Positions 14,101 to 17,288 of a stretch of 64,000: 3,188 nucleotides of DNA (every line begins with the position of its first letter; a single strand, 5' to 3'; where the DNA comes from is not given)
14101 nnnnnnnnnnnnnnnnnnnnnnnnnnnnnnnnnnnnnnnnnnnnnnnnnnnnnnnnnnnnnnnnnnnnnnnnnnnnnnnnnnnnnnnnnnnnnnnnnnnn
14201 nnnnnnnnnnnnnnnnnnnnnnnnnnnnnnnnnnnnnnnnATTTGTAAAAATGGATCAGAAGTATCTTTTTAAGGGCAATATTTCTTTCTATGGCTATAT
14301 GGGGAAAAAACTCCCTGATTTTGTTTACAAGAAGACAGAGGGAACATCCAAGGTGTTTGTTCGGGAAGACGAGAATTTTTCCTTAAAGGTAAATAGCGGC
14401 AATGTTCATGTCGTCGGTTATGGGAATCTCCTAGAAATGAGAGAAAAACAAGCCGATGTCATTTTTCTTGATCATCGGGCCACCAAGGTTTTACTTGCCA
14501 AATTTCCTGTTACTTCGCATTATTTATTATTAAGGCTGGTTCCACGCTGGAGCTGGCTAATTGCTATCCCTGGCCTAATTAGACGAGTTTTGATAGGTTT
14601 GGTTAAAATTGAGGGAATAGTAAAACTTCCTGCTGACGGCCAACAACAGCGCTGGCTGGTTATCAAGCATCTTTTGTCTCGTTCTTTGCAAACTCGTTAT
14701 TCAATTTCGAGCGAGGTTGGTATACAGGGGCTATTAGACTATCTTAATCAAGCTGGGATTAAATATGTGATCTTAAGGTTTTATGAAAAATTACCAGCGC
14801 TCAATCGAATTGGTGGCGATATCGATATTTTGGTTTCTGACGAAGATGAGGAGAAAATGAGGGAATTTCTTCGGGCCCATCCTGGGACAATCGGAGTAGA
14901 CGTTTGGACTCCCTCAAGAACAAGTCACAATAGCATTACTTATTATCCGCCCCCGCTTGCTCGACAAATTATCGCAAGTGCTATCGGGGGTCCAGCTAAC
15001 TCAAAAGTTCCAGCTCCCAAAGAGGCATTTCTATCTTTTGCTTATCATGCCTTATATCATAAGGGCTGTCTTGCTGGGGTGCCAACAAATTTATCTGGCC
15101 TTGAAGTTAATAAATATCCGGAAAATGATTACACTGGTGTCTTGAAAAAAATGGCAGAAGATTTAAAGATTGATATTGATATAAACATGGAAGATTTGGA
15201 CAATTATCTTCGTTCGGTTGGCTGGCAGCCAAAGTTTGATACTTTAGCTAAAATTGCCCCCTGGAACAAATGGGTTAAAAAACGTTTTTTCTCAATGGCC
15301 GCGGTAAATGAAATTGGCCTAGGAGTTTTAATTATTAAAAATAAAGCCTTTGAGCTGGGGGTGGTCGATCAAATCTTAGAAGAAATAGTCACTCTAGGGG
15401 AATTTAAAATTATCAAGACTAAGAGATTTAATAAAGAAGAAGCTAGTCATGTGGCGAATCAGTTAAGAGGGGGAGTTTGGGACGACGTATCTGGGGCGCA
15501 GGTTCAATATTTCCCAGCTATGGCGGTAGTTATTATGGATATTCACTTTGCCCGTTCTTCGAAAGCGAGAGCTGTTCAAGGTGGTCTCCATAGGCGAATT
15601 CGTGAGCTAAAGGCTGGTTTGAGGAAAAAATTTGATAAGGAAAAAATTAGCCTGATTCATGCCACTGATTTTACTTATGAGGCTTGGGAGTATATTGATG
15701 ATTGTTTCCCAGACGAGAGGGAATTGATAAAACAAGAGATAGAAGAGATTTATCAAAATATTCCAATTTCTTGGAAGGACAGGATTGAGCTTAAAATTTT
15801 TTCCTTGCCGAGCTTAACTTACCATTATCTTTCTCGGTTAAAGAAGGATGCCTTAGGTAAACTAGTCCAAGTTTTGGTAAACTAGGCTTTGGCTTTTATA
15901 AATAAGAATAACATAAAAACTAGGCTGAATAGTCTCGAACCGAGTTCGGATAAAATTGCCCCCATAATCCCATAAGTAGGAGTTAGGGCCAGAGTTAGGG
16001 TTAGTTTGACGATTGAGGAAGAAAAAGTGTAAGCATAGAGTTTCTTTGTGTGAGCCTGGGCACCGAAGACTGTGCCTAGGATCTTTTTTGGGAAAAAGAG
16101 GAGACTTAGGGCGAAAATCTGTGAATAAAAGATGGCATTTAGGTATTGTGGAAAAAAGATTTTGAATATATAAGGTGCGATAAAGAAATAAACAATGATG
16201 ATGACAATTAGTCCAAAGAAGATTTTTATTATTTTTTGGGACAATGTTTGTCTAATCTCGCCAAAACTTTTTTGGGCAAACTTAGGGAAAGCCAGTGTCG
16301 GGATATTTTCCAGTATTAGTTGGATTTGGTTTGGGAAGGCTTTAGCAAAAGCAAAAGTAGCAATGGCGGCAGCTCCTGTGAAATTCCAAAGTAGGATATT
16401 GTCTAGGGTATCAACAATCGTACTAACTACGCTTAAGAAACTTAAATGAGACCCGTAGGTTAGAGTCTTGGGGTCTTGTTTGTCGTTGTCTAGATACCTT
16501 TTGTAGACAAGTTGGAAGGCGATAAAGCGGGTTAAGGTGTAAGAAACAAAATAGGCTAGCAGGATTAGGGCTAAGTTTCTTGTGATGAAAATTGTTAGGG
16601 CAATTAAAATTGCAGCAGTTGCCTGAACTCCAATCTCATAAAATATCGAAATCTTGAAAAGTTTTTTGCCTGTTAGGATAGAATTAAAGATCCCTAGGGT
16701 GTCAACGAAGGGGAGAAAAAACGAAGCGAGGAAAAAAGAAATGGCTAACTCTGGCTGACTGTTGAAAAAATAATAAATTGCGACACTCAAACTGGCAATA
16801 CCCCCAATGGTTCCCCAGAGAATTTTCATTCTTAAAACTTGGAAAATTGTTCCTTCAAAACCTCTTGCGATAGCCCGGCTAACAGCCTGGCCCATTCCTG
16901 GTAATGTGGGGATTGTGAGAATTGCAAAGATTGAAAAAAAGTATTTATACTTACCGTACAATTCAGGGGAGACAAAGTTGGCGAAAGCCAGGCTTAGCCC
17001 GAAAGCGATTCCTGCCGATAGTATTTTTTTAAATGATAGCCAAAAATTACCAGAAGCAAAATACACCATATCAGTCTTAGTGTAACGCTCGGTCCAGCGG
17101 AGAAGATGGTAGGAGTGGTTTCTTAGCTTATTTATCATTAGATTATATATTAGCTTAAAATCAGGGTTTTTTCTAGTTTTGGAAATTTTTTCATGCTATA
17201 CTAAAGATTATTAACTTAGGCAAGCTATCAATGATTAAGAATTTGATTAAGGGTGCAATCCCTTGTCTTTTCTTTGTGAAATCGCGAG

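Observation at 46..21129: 21-kb surface glycan locus combining a nonulosonic-acid module with five methyltransferases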

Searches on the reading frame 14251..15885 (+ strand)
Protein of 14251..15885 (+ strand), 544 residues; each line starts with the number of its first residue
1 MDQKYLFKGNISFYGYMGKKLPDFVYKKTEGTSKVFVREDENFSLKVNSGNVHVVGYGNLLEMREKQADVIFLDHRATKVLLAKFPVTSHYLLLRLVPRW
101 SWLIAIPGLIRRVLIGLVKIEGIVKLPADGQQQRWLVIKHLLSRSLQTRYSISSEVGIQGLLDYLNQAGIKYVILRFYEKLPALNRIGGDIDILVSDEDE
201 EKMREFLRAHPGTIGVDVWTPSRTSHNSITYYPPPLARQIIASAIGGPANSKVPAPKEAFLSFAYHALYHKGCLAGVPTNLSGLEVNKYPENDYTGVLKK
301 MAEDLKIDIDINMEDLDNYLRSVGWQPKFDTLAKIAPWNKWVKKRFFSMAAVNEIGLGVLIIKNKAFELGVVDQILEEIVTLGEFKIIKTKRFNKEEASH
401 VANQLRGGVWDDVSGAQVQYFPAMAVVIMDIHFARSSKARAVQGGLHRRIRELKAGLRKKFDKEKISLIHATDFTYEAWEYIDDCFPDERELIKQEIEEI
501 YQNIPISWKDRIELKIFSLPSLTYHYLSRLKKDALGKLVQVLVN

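Call 4: search_protein_families(library=pfam, proteins=[window:14251-15885:+], max_evalue=0.01)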
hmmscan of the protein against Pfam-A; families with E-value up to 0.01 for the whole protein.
window:14251-15885:+ (544 aa): 0 families

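Call 6: search_protein_families(library=ncbifam, proteins=[window:14251-15885:+], max_evalue=0.001)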
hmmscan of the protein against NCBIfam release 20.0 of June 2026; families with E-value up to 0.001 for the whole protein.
window:14251-15885:+ (544 aa): 0 families

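Call 40: search_protein_families(library=pfam, proteins=[window:14251-15885:+], max_evalue=10)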
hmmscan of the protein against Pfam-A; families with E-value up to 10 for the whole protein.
window:14251-15885:+ (544 aa): 2 families
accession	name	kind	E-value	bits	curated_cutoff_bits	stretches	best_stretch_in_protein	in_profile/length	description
PF14907.12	NTP_transf_5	-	0.12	12.4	31.2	1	186-210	92-116/249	Uncharacterised nucleotidyltransferase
PF09413.15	DUF2007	-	0.13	12.8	25.7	1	150-208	5-63/66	Putative prokaryotic signal transducing protein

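Call 48: find_homologous_proteins(query=window:14251-15885:+, max_evalue=0.00001)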
Query window:14251-15885:+ (544 aa): 120 proteins with E <= 0.00001 among 8000 candidates.
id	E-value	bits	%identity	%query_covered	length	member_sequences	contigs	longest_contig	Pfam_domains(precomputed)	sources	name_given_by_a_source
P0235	0.0e+0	1235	100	100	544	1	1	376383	-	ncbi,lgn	-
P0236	4.7e-213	727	58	99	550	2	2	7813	-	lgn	-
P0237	1.4e-198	679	56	99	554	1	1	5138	-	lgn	-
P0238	5.0e-198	677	55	99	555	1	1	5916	-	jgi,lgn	-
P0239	3.7e-197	674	55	100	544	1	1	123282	-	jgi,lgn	jgi:hypothetical protein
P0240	2.9e-194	665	55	99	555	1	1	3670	-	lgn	-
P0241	1.1e-191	656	53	99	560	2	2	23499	-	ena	-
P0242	1.0e-190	653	54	99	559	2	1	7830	-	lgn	-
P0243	2.1e-190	652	55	99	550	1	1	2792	-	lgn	-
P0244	1.3e-189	649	54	99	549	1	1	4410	-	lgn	-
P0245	4.3e-188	644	55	99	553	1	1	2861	-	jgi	-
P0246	1.7e-187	642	53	99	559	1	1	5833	-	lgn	-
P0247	2.7e-186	638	54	99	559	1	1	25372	-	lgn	-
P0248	3.2e-184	632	51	98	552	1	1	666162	-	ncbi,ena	-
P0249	2.8e-174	599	51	98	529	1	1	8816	-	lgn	-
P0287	3.2e-136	473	44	99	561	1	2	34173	PF00334.25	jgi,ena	jgi:hypothetical protein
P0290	9.4e-134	465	44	99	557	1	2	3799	PF00334.25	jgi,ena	jgi:hypothetical protein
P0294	9.9e-131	455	46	89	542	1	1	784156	-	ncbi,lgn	ncbi:MAG: hypothetical protein WD335_01160 [Candidatus Paceibacterota bacterium]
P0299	2.6e-126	441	42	97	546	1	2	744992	PF00334.25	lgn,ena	-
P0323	8.9e-100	353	42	79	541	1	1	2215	PF00334.25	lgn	-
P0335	2.1e-91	325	39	83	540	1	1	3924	PF00334.25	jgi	jgi:nucleoside diphosphate kinase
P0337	1.9e-89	319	39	79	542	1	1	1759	PF00334.25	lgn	-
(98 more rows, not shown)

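Call 62: predict_structure(alignment_id=A1)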
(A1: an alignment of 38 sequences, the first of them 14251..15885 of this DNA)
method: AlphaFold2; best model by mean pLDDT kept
length: 544 residues; sequences in the alignment: 38
mean_pLDDT: 87.7   pTM: 0.80
mean pLDDT of the five models: 87.7, 87.3, 85.9, 85.9, 85.2
residues with pLDDT >= 90: 305; 70-90: 197; 50-70: 40; < 50: 2
segments of 3 or more residues with pLDDT < 50: none
pLDDT, mean of each block of 10 residues (from residue 1): 82 86 85 82 64 78 75 91 78 92 92 89 92 93 64 89 97 94 77 93 90 84 76 93 96 97 97 95 91 93 97 98 94 90 87 85 95 96 91 95 86 66 96 89 72 92 85 92 96 96 92 85 80 82 78
secondary structure, 60 per line:
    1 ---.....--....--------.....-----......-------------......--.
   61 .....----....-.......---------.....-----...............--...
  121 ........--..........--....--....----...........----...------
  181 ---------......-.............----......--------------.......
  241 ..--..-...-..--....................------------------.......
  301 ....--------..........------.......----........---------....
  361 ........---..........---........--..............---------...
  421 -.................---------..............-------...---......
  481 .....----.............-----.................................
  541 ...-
elements in order: H4-8 E11-14 H23-27 E33-38 E52-57 H60-65 E70-73 H75-81 E91-95 H101-115 E118-128 E131-140 H143-146 E149-152 H157-167 E172-174 E190-195 H197-209 E214-219 H234-242 H256-275 H294-304 H313-322 H329-335 H340-347 E357-363 H364-368 H372-381 E385-392 H395-408 E422-430 H431-438 H448-461 E469-471 H475-485 H490-502 H508-543

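Call 64: fold_search(model_id=the predicted structure, library=pdb)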
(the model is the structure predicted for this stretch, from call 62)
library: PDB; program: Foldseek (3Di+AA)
matches with E <= 10: 1139; with E <= 0.001: 41
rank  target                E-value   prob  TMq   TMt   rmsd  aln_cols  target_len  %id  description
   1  3b6b_A                9.7e-05  1.00  0.17  0.61   4.7       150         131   19  Crystal structure of Acanthamoeba polyphaga mimivirus nucleoside diphosphate kinase complexed with dGDP (released 2008-11-04)
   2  2b8q_B                1.1e-04  1.00  0.17  0.61   5.1       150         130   19  X-ray structure of Acanthamoeba ployphaga mimivirus nucleoside diphosphate kinase complexed with TDP (released 2005-11-15)
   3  3fcw_A                1.3e-04  1.00  0.17  0.62   4.7       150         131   19  Crystal structure of the Mimivirus NDK N62L mutant complexed with UDP (released 2009-08-11)
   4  2b8q_A                1.7e-04  1.00  0.18  0.63   4.8       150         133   21  X-ray structure of Acanthamoeba ployphaga mimivirus nucleoside diphosphate kinase complexed with TDP (released 2005-11-15)
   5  6q56_A                1.7e-04  1.00  0.18  0.38   4.8       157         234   12  Crystal structure of the B. subtilis M1A22 tRNA methyltransferase TrmK (released 2019-03-27)
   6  3fbf_A                1.8e-04  1.00  0.18  0.65   4.4       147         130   20  Crystal structure of the Mimivirus NDK N62L mutant complexed with dTDP (released 2009-08-11)
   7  3fbc_A                1.8e-04  1.00  0.18  0.64   4.4       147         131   20  Crystal structure of the Mimivirus NDK N62L-R107G double mutant complexed with dTDP (released 2009-08-11)
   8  3evw_C                1.9e-04  1.00  0.17  0.61   4.7       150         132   19  Crystal structure of the Mimivirus NDK R107G mutant complexed with dTDP (released 2009-08-11)
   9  3fbe_A                1.9e-04  1.00  0.17  0.61   4.8       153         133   20  Crystal structure of the Mimivirus NDK N62L-R107G double mutant complexed with GDP (released 2009-06-16)
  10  2b8q_C                2.3e-04  1.00  0.17  0.60   5.0       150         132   19  X-ray structure of Acanthamoeba ployphaga mimivirus nucleoside diphosphate kinase complexed with TDP (released 2005-11-15)
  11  3b6b_B                2.5e-04  1.00  0.17  0.61   5.1       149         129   19  Crystal structure of Acanthamoeba polyphaga mimivirus nucleoside diphosphate kinase complexed with dGDP (released 2008-11-04)
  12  3fbf_C                2.6e-04  1.00  0.17  0.62   4.4       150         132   19  Crystal structure of the Mimivirus NDK N62L mutant complexed with dTDP (released 2009-08-11)
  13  2b8p_A                2.8e-04  1.00  0.17  0.62   6.5       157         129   19  Crystal structure of Acanthamoeba polyphaga mimivirus NDK, the first viral nucleoside diphosphate kinase (released 2005-11-15)
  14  3evw_A                2.9e-04  1.00  0.18  0.62   4.5       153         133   20  Crystal structure of the Mimivirus NDK R107G mutant complexed with dTDP (released 2009-08-11)
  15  3fbb_B                3.1e-04  1.00  0.17  0.61   5.1       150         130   19  Crystal structure of the Mimivirus NDK N62L-R107G double mutant complexed with UDP (released 2009-08-11)
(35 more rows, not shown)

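Call 65: find_encoding_contigs(protein=P0239, flank=10000, max_places=1)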
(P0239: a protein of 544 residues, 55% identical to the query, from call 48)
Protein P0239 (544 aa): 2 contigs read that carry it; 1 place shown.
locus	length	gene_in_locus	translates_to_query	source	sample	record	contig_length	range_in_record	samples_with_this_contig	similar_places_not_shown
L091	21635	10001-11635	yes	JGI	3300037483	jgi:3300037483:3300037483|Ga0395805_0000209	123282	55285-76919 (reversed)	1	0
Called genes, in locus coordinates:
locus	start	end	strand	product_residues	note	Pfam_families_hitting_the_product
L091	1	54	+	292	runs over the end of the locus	PF08241:Methyltransf_11 (faint), PF13847:Methyltransf_31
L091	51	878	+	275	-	-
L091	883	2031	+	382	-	PF00534:Glycos_transf_1, PF13692:Glyco_trans_1_4, PF13524:Glyco_trans_1_2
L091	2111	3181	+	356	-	PF13439:Glyco_transf_4, PF13477:Glyco_trans_4_2 (weak), PF20706:GT4-conflict, PF00534:Glycos_transf_1, PF13692:Glyco_trans_1_4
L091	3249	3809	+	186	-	PF13578:Methyltransf_24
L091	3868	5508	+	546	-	PF03721:UDPG_MGDP_dh_N (faint), PF00984:UDPG_MGDP_dh, PF01209:Ubie_methyltran, PF13489:Methyltransf_23, PF13847:Methyltransf_31 (weak), PF08241:Methyltransf_11, PF08242:Methyltransf_12, PF13649:Methyltransf_25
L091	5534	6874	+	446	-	PF04464:Glyphos_transf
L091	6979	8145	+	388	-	-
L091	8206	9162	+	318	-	PF03102:NeuB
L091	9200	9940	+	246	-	PF02348:CTP_transf_3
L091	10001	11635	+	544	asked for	-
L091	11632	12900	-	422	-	PF01943:Polysacc_synt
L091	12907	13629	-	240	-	PF05050:Methyltransf_21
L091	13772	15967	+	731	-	PF04932:Wzy_C, PF14559:TPR_19 (faint), PF23914:TPR_CcmH_CycH (faint), PF12895:ANAPC3 (faint), PF13428:TPR_14 (faint), PF07719:TPR_2 (faint), PF13424:TPR_12 (faint)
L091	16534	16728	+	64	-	-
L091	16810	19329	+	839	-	PF07517:SecA_DEAD, PF01043:SecA_PP_bind, PF21090:P-loop_SecA, PF07516:SecA_SW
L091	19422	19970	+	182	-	-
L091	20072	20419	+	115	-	PF04020:Phage_holin_4_2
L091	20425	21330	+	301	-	PF03690:MYG1_exonuc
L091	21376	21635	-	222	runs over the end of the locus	PF01797:Y1_Tnp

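Call 66: find_encoding_contigs(protein=P0294, flank=10000, max_places=1)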
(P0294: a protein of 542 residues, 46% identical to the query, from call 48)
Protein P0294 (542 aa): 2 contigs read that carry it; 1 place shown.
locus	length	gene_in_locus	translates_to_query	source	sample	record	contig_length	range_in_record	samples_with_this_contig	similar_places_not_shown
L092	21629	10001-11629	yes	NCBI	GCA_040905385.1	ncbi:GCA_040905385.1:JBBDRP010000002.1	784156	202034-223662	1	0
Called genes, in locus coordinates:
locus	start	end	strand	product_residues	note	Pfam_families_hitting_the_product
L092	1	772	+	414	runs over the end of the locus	PF13439:Glyco_transf_4, PF13579:Glyco_trans_4_4, PF00534:Glycos_transf_1, PF13692:Glyco_trans_1_4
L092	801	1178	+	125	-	PF13412:HTH_24, PF04703:FaeA (weak), PF08220:HTH_DeoR (weak), PF08279:HTH_11, PF09339:HTH_IclR (weak)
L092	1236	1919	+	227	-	PF01596:Methyltransf_3, PF04989:RMNT_CmcI (weak), PF13578:Methyltransf_24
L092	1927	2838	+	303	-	PF00535:Glycos_transf_2, PF10111:Glyco_tranf_2_2, PF13641:Glyco_tranf_2_3, PF13632:Glyco_trans_2_3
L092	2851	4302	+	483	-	-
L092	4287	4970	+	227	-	PF02223:Thymidylate_kin (weak)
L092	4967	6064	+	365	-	PF13439:Glyco_transf_4, PF13477:Glyco_trans_4_2 (weak), PF13579:Glyco_trans_4_4, PF00534:Glycos_transf_1, PF13692:Glyco_trans_1_4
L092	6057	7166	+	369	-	PF13439:Glyco_transf_4 (weak), PF20706:GT4-conflict, PF00534:Glycos_transf_1, PF13692:Glyco_trans_1_4, PF13524:Glyco_trans_1_2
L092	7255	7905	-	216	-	PF03567:Sulfotransfer_2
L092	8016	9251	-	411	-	PF01943:Polysacc_synt, PF13440:Polysacc_synt_3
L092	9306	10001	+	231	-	-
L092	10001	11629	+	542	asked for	-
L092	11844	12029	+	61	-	PF04014:MazE_antitoxin (weak)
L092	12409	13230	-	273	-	PF05050:Methyltransf_21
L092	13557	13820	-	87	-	PF05016:ParE_toxin (weak), PF05973:Gp49 (weak)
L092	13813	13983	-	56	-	-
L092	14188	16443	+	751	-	PF04932:Wzy_C, PF07719:TPR_2 (faint), PF13424:TPR_12 (faint), PF13428:TPR_14 (faint), PF13181:TPR_8 (faint), PF23914:TPR_CcmH_CycH (faint), PF14559:TPR_19 (weak)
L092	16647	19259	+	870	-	PF07517:SecA_DEAD, PF01043:SecA_PP_bind, PF21090:P-loop_SecA, PF07516:SecA_SW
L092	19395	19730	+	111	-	PF04020:Phage_holin_4_2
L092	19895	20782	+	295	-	PF03690:MYG1_exonuc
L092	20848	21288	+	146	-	-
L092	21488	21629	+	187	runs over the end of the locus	-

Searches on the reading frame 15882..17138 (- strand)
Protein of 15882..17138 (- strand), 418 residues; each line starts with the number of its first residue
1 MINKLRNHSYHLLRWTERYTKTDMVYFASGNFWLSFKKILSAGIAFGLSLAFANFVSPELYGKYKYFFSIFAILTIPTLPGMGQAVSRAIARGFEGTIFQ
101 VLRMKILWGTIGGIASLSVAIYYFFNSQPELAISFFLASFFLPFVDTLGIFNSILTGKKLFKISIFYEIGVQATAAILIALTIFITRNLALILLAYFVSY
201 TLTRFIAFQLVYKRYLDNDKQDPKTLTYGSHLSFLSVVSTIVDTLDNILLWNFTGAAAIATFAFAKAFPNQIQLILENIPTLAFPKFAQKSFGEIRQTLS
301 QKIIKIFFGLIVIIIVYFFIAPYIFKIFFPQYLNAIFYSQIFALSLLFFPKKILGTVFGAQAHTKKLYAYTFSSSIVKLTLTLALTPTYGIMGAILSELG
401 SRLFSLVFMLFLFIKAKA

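Call 4: search_protein_families(library=pfam, proteins=[window:15882-17138:-], max_evalue=0.01)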
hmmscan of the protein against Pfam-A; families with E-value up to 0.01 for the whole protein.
window:15882-17138:- (418 aa): 1 family
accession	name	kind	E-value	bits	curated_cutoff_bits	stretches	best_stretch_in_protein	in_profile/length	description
PF01943.22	Polysacc_synt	-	3.9e-18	66.3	28.2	1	30-289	4-272/274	Polysaccharide biosynthesis protein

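Call 6: search_protein_families(library=ncbifam, proteins=[window:15882-17138:-], max_evalue=0.001)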
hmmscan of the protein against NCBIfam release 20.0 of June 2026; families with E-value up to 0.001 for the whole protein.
window:15882-17138:- (418 aa): 0 families
